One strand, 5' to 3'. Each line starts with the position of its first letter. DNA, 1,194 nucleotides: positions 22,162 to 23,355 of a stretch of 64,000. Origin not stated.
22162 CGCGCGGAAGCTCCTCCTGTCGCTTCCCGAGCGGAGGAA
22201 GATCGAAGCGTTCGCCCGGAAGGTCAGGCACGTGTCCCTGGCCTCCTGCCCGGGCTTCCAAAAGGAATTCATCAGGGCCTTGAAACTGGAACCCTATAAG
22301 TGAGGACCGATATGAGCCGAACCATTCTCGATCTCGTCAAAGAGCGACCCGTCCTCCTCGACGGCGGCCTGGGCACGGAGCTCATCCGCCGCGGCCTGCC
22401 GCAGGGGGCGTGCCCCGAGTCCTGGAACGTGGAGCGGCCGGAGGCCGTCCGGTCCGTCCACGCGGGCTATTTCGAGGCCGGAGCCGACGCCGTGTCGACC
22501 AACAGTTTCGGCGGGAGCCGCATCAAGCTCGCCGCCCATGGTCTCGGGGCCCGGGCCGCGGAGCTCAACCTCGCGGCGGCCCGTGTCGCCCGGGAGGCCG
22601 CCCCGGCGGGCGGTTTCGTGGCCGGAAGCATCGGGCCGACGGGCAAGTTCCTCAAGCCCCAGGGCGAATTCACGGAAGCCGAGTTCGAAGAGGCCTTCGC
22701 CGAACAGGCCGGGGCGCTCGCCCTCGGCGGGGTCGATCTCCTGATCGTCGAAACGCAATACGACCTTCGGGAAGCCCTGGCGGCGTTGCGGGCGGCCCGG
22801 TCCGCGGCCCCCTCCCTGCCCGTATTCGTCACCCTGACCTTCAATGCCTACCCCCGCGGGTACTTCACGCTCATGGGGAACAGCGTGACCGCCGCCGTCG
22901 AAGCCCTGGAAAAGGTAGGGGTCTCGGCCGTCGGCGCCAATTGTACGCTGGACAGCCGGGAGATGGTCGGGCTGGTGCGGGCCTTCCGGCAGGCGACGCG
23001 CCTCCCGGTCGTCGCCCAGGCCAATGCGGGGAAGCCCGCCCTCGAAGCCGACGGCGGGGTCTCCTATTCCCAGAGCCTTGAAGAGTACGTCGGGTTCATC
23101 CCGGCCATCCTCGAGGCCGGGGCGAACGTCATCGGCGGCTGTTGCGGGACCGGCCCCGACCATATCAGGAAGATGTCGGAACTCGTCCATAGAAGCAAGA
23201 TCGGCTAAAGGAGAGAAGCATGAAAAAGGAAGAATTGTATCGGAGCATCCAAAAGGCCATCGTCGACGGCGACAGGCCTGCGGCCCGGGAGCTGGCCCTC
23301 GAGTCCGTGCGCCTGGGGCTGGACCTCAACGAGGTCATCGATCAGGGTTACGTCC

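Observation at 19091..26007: Permease + RACo activase + stand-alone Hcy-methyltransferase + corrinoid protein + non-Pyl MttB + MetH-activation-like domain: candidate folate-independent, methylamine-driven methionine synthase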

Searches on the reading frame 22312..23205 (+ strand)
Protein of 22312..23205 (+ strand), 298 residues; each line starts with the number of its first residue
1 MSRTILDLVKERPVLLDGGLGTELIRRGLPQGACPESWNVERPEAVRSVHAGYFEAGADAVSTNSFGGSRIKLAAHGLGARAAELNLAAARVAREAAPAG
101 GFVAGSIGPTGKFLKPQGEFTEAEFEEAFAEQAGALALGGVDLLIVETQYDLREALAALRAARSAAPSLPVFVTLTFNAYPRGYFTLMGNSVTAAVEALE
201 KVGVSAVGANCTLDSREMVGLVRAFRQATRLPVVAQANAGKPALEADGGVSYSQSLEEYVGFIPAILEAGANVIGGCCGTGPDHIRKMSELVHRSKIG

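Call 6: search_protein_families(library=pfam, proteins=[window:22312-23205:+], max_evalue=0.01)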
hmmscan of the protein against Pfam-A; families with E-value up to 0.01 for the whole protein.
window:22312-23205:+ (298 aa): 1 family
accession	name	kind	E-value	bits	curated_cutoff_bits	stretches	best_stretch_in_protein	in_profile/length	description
PF02574.22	S-methyl_trans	-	7.6e-72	243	22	1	14-291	1-282/283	Homocysteine S-methyltransferase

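Call 7: search_protein_families(library=ncbifam, proteins=[window:22312-23205:+], max_evalue=0.01)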
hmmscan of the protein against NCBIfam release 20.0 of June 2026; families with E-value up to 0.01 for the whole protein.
window:22312-23205:+ (298 aa): 5 families
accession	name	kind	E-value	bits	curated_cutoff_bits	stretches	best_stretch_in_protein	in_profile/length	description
NF006396.0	PRK08645.1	equivalog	8.7e-72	242.1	453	1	4-294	3-286/611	bifunctional homocysteine S-methyltransferase/methylenetetrahydrofolate reductase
NF005718.0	PRK07534.1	equivalog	1.8e-63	214.9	338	1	1-293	2-295/337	betaine--homocysteine S-methyltransferase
TIGR02082.1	metH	equivalog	2.7e-52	177.7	1010.85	1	33-293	39-313/1182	methionine synthase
NF007024.0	PRK09490.1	equivalog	1.4e-40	139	1497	1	39-294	61-331/1234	methionine synthase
NF007020.0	PRK09485.1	equivalog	4e-37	127.9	215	1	7-293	6-304/306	homocysteine S-methyltransferase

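Call 18: find_encoding_contigs(protein=window:22312-23205:+, flank=10000, max_places=10)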
Protein window:22312-23205:+ (298 aa): no gene with exactly this product is on record in the collection.

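Call 20: find_homologous_proteins(query=window:22312-23205:+, max_evalue=1e-30)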
Query window:22312-23205:+ (298 aa): 4579 proteins with E <= 1e-30 among 8000 candidates; the best 120 are listed.
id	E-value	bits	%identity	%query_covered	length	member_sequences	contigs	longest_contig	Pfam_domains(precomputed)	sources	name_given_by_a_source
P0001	2.4e-187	639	100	100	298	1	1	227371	PF02574.23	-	-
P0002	6.4e-171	585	89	100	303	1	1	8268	PF02574.23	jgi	jgi:5-methyltetrahydrofolate--homocysteine methyltransferase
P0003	4.4e-170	583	89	100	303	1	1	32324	PF02574.23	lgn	-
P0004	9.4e-168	575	88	100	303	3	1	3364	PF02574.23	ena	-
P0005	6.6e-167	572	88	100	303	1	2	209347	PF02574.23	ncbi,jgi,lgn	jgi:5-methyltetrahydrofolate--homocysteine methyltransferase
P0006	3.1e-165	567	87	100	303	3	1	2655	PF02574.23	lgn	-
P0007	8.5e-165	565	88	99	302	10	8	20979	PF02574.23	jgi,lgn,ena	-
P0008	2.0e-164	564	87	99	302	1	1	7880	PF02574.23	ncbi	-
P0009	2.7e-164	564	87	100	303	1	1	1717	PF02574.23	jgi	jgi:5-methyltetrahydrofolate--homocysteine methyltransferase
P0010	5.0e-164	563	87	99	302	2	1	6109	PF02574.23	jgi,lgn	jgi:5-methyltetrahydrofolate--homocysteine methyltransferase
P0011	5.7e-164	563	87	99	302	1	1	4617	PF02574.23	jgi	jgi:5-methyltetrahydrofolate--homocysteine methyltransferase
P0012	6.0e-163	559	87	98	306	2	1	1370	PF02574.23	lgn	-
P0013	1.3e-162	558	85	99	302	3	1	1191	PF02574.23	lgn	-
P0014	5.2e-162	556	86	100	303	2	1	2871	PF02574.23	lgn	-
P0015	1.5e-161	555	86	100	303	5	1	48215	PF02574.23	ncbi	-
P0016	5.2e-161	553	87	99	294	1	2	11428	PF02574.23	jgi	jgi:5-methyltetrahydrofolate--homocysteine methyltransferase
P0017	1.5e-160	551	86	99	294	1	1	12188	PF02574.23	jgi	jgi:5-methyltetrahydrofolate--homocysteine methyltransferase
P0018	5.2e-159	546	85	100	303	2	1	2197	PF02574.23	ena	-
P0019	1.7e-155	535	82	100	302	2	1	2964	PF02574.23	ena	-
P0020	2.8e-154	531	82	100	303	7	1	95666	PF02574.23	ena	-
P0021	8.2e-153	526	81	99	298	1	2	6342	PF02574.23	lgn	-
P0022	2.5e-151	521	80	99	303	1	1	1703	PF02574.23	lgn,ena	-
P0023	3.0e-145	501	77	99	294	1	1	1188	PF02574.23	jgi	-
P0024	3.9e-145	501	77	98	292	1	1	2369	PF02574.23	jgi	-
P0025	8.8e-145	500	77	99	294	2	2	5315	PF02574.23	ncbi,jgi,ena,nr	ncbi:hypothetical protein D4R89_06510 [bacterium]|nr:MAG: hypothetical protein D4R89_06510 [bacteriu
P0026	3.7e-144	498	77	98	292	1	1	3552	PF02574.23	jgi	jgi:5-methyltetrahydrofolate--homocysteine methyltransferase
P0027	3.8e-144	497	77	98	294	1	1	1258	PF02574.23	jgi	-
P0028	4.1e-144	497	76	99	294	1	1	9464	PF02574.23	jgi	-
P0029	4.1e-144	497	76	99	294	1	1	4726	PF02574.23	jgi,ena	-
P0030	5.9e-144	497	76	99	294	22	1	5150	PF02574.23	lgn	-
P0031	6.1e-144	497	76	99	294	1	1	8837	PF02574.23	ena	-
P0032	1.9e-143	495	76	99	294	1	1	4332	PF02574.23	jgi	jgi:5-methyltetrahydrofolate--homocysteine methyltransferase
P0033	2.5e-143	495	75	99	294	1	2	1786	PF02574.23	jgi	jgi:5-methyltetrahydrofolate--homocysteine methyltransferase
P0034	2.5e-143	495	76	99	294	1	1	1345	PF02574.23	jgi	-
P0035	3.2e-143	494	75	99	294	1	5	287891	PF02574.23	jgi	jgi:5-methyltetrahydrofolate--homocysteine methyltransferase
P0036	3.5e-143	494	76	99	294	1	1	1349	PF02574.23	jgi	jgi:5-methyltetrahydrofolate--homocysteine methyltransferase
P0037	5.4e-143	494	76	99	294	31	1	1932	PF02574.23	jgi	jgi:5-methyltetrahydrofolate--homocysteine methyltransferase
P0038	8.2e-143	493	75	99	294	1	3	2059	PF02574.23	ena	-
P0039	8.7e-143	493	75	99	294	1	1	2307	PF02574.23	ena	-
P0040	9.0e-143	493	76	99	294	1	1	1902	PF02574.23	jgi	jgi:5-methyltetrahydrofolate--homocysteine methyltransferase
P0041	2.3e-142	492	76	99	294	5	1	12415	PF02574.23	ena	-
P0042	2.8e-142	491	76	99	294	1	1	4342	PF02574.23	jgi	-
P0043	3.1e-142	491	75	99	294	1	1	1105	PF02574.23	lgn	-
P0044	3.2e-142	491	76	99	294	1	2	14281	PF02574.23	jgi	-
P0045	5.9e-142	490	75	99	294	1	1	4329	PF02574.23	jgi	-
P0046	8.6e-142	490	75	99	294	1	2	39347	PF02574.23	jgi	-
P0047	1.0e-141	489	76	99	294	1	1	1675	PF02574.23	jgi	-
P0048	1.4e-141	489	76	98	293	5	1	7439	PF02574.23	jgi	-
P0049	4.1e-141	488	75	99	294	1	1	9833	PF02574.23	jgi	jgi:5-methyltetrahydrofolate--homocysteine methyltransferase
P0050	8.9e-141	486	75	99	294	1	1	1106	PF02574.23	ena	-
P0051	1.3e-140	486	73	99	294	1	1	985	PF02574.23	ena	-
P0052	4.3e-139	481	74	99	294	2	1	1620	PF02574.23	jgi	jgi:5-methyltetrahydrofolate--homocysteine methyltransferase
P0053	1.9e-136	472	71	99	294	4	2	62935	PF02574.23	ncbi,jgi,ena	-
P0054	6.2e-132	457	75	92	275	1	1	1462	PF02574.23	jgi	jgi:5-methyltetrahydrofolate--homocysteine methyltransferase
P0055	9.9e-132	457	75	92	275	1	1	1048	PF02574.23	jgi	jgi:5-methyltetrahydrofolate--homocysteine methyltransferase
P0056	6.2e-130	451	69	99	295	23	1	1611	PF02574.23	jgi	-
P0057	9.1e-130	450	67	99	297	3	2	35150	PF02574.23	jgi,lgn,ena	-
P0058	3.0e-129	449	69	99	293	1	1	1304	PF02574.23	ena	-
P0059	1.2e-128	447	69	99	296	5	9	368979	PF02574.23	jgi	jgi:5-methyltetrahydrofolate--homocysteine methyltransferase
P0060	1.6e-128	446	65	99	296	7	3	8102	PF02574.23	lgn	-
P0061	1.9e-128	446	70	99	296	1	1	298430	PF02574.23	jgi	jgi:5-methyltetrahydrofolate--homocysteine methyltransferase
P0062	2.3e-128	446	70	98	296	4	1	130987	PF02574.23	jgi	jgi:5-methyltetrahydrofolate--homocysteine methyltransferase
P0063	2.7e-128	445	70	99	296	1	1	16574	PF02574.23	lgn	-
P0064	4.1e-128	445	69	99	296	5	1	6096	PF02574.23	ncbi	-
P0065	9.9e-128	444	68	99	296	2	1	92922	PF02574.23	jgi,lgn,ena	-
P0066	1.2e-127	443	68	99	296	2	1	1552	PF02574.23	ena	-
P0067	1.8e-127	443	68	99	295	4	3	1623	PF02574.23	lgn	-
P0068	2.0e-127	443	67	99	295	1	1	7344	PF02574.23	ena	-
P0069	2.1e-127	443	66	99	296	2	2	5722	PF02574.23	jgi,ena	-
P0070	2.2e-127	442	68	98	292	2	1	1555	PF02574.23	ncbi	-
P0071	2.4e-127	442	67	98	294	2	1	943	PF02574.23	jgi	jgi:5-methyltetrahydrofolate--homocysteine methyltransferase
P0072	3.8e-127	442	69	99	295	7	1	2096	PF02574.23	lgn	-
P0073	4.3e-127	442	70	98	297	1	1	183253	PF02574.23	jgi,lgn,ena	-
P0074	5.6e-127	441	66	99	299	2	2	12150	PF02574.23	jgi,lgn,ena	-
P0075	6.9e-127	441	65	99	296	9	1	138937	PF02574.23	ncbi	-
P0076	8.7e-127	441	71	99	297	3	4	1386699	PF02574.23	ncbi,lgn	-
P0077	9.6e-127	440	68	99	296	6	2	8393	PF02574.23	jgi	jgi:5-methyltetrahydrofolate--homocysteine methyltransferase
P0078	1.4e-126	440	65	99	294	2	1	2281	PF02574.23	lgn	-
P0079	1.9e-126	439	69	99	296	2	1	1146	PF02574.23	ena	-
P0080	2.2e-126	439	68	99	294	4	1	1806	PF02574.23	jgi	jgi:5-methyltetrahydrofolate--homocysteine methyltransferase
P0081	2.7e-126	439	68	98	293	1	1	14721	PF02574.23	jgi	jgi:5-methyltetrahydrofolate--homocysteine methyltransferase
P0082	3.4e-126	439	69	96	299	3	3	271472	PF02574.23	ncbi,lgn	-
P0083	4.8e-126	438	67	99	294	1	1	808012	PF02574.23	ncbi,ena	-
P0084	6.8e-126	438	67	98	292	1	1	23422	PF02574.23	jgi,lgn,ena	-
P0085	8.2e-126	437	64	99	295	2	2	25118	PF02574.23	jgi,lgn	-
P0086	9.4e-126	437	65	99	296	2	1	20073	PF02574.23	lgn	-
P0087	1.2e-125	437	66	99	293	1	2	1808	PF02574.23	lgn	-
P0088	2.0e-125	436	69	99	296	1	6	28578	PF02574.23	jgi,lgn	jgi:5-methyltetrahydrofolate--homocysteine methyltransferase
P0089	2.3e-125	436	67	99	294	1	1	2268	PF02574.23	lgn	-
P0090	2.5e-125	436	65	99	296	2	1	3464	PF02574.23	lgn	-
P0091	2.5e-125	436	67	99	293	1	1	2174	PF02574.23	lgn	-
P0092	2.5e-125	436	68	99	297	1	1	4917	PF02574.23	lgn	-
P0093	2.7e-125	436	67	98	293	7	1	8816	PF02574.23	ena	-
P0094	2.7e-125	436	67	99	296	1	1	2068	PF02574.23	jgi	jgi:5-methyltetrahydrofolate--homocysteine methyltransferase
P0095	3.1e-125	435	68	98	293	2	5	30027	PF02574.23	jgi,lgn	jgi:5-methyltetrahydrofolate--homocysteine methyltransferase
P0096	3.5e-125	435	66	98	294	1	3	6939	PF02574.23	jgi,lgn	jgi:5-methyltetrahydrofolate--homocysteine methyltransferase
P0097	3.5e-125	435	68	99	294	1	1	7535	PF02574.23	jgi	jgi:5-methyltetrahydrofolate--homocysteine methyltransferase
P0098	3.7e-125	435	68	99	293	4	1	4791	PF02574.23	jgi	jgi:5-methyltetrahydrofolate--homocysteine methyltransferase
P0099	3.9e-125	435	69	97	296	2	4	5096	PF02574.23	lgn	-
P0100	5.2e-125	435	65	99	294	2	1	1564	PF02574.23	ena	-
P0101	5.7e-125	435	69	99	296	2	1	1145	PF02574.23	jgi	jgi:5-methyltetrahydrofolate--homocysteine methyltransferase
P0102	7.5e-125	434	65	99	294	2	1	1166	PF02574.23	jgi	-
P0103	8.3e-125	434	64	99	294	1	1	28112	PF02574.23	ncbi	-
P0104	9.2e-125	434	65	98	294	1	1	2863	PF02574.23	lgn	-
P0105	1.2e-124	433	64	99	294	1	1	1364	PF02574.23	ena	-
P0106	1.4e-124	433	66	99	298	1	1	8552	PF02574.23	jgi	jgi:5-methyltetrahydrofolate--homocysteine methyltransferase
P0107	1.5e-124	433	65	100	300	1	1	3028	PF02574.23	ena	-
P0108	1.7e-124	433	68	98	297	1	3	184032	PF02574.23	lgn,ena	-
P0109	2.1e-124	433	64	99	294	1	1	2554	PF02574.23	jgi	jgi:5-methyltetrahydrofolate--homocysteine methyltransferase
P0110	2.2e-124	433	63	100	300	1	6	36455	PF02574.23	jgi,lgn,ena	jgi:5-methyltetrahydrofolate--homocysteine methyltransferase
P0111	2.8e-124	432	69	99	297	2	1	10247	PF02574.23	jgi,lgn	-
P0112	2.9e-124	432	64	99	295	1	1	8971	PF02574.23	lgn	-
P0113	3.0e-124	432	66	98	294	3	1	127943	PF02574.23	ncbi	-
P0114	3.1e-124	432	63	99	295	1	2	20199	PF02574.23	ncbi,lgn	ncbi:MAG: homocysteine S-methyltransferase family protein [Candidatus Aminicenantes bacterium]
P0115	3.3e-124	432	65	98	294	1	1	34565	PF02574.23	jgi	jgi:5-methyltetrahydrofolate--homocysteine methyltransferase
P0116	3.8e-124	432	67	99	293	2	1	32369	PF02574.23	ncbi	-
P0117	4.4e-124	432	67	98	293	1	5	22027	PF02574.23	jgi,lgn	jgi:5-methyltetrahydrofolate--homocysteine methyltransferase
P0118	4.4e-124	432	67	98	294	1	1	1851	PF02574.23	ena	-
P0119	6.7e-124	431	65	99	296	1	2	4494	PF02574.23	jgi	-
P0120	6.7e-124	431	65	98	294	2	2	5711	PF02574.23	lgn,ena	-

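Call 21: find_encoding_contigs(protein=P0005, flank=10000, max_places=2)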
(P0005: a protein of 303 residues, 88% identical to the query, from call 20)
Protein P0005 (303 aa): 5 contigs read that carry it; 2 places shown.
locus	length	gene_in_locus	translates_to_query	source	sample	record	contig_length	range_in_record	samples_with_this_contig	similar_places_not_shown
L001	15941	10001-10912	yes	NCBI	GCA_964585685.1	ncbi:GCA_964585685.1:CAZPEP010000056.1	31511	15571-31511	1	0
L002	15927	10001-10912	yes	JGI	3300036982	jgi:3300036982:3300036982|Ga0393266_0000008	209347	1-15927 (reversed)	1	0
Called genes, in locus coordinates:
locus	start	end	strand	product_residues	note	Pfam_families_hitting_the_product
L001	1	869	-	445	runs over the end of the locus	PF01523:PmbA_TldD_1st, PF19290:PmbA_TldD_2nd, PF19289:PmbA_TldD_3rd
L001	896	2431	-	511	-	PF01523:PmbA_TldD_1st, PF19290:PmbA_TldD_2nd, PF19289:PmbA_TldD_3rd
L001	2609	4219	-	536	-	PF07969:Amidohydro_3, PF01979:Amidohydro_1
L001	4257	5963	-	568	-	PF07969:Amidohydro_3, PF01979:Amidohydro_1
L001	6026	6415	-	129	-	-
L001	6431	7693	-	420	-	PF01979:Amidohydro_1, PF07969:Amidohydro_3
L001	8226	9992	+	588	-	PF00111:Fer2, PF17650:RACo_linker (weak), PF17651:Raco_middle, PF14574:RACo_C_ter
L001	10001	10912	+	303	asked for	PF02574:S-methyl_trans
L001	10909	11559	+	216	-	PF02607:B12-binding_2, PF02310:B12-binding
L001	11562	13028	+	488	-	PF06253:MTTB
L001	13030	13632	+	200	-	-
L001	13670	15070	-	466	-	PF00753:Lactamase_B, PF12706:Lactamase_B_2, PF16661:Lactamase_B_6, PF10996:Beta-Casp, PF07521:RMMBL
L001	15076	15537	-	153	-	-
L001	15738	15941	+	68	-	?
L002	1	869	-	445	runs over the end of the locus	PF01523:PmbA_TldD_1st, PF19290:PmbA_TldD_2nd, PF19289:PmbA_TldD_3rd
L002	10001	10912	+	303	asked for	PF02574:S-methyl_trans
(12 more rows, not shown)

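Call 22: find_encoding_contigs(protein=P0035, flank=10000, max_places=2)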
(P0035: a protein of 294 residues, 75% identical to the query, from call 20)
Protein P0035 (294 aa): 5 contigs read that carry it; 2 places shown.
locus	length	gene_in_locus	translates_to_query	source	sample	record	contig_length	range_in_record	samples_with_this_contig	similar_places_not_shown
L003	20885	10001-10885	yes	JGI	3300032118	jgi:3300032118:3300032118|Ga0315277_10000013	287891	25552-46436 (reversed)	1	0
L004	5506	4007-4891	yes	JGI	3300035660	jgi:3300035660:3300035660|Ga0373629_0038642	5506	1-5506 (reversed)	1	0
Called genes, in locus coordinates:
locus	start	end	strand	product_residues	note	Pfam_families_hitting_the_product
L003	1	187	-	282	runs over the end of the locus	PF02195:ParB_N, PF17762:HTH_ParB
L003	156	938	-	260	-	PF00142:Fer4_NifH, PF01656:CbiA, PF02374:ArsA_ATPase, PF06564:CBP_BcsQ (weak), PF09140:MipZ, PF10609:ParA, PF13614:AAA_31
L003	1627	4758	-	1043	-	PF25852:DUF6242_C (faint), PF02012:BNR (faint), PF15899:BNR_6 (faint), PF15902:Sortilin-Vps10 (weak)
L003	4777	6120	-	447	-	PF01523:PmbA_TldD_1st, PF19290:PmbA_TldD_2nd, PF19289:PmbA_TldD_3rd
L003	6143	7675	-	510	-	PF01523:PmbA_TldD_1st, PF19290:PmbA_TldD_2nd, PF19289:PmbA_TldD_3rd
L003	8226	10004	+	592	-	PF00111:Fer2, PF17650:RACo_linker, PF17651:Raco_middle, PF14574:RACo_C_ter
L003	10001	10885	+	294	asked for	PF02574:S-methyl_trans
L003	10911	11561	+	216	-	PF02607:B12-binding_2, PF02310:B12-binding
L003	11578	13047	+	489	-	PF06253:MTTB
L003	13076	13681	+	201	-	PF02965:Met_synt_B12 (weak)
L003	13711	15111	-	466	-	PF00753:Lactamase_B, PF12706:Lactamase_B_2 (weak), PF16661:Lactamase_B_6 (weak), PF10996:Beta-Casp, PF07521:RMMBL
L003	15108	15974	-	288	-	-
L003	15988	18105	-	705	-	PF01433:Peptidase_M1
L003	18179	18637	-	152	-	-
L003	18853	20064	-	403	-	PF12705:PDDEXK_1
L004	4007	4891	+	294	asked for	PF02574:S-methyl_trans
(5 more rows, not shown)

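Call 23: find_encoding_contigs(protein=P0076, flank=10000, max_places=2)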
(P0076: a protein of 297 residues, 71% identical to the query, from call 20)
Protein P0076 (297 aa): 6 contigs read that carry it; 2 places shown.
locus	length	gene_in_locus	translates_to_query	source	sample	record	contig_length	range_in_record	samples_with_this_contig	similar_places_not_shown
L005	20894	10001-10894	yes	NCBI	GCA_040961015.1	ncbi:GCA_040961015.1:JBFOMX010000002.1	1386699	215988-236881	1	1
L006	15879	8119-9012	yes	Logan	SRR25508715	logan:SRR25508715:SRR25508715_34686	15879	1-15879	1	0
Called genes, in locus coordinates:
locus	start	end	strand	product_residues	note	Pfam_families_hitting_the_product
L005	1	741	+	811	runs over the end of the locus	PF02190:LON_substr_bdg, PF00004:AAA, PF07728:AAA_5 (weak), PF22667:Lon_lid, PF05362:Lon_C, PF13541:ChlI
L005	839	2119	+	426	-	PF07498:Rho_N (weak), PF07497:Rho_RNA_bind, PF00006:ATP-synt_ab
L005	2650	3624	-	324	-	PF13187:Fer4_9 (faint), PF12838:Fer4_7 (faint), PF00037:Fer4 (weak), PF13237:Fer4_10 (faint), PF13484:Fer4_16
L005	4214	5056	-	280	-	PF02195:ParB_N, PF17762:HTH_ParB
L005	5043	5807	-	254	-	PF00142:Fer4_NifH, PF01656:CbiA, PF02374:ArsA_ATPase, PF06564:CBP_BcsQ (faint), PF09140:MipZ, PF10609:ParA, PF13614:AAA_31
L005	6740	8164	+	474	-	PF00324:AA_permease, PF13520:AA_permease_2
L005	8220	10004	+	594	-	PF00111:Fer2, PF17650:RACo_linker, PF17651:Raco_middle, PF14574:RACo_C_ter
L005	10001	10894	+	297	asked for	PF02574:S-methyl_trans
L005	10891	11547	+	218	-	PF02607:B12-binding_2, PF02310:B12-binding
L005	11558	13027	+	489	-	PF06253:MTTB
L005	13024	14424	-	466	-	PF00753:Lactamase_B, PF12706:Lactamase_B_2 (weak), PF16661:Lactamase_B_6, PF10996:Beta-Casp, PF07521:RMMBL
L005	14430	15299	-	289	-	-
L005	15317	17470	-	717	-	PF01433:Peptidase_M1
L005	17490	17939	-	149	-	-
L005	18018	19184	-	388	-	PF17785:PUA_3, PF10672:Methyltrans_SAM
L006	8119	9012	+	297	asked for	PF02574:S-methyl_trans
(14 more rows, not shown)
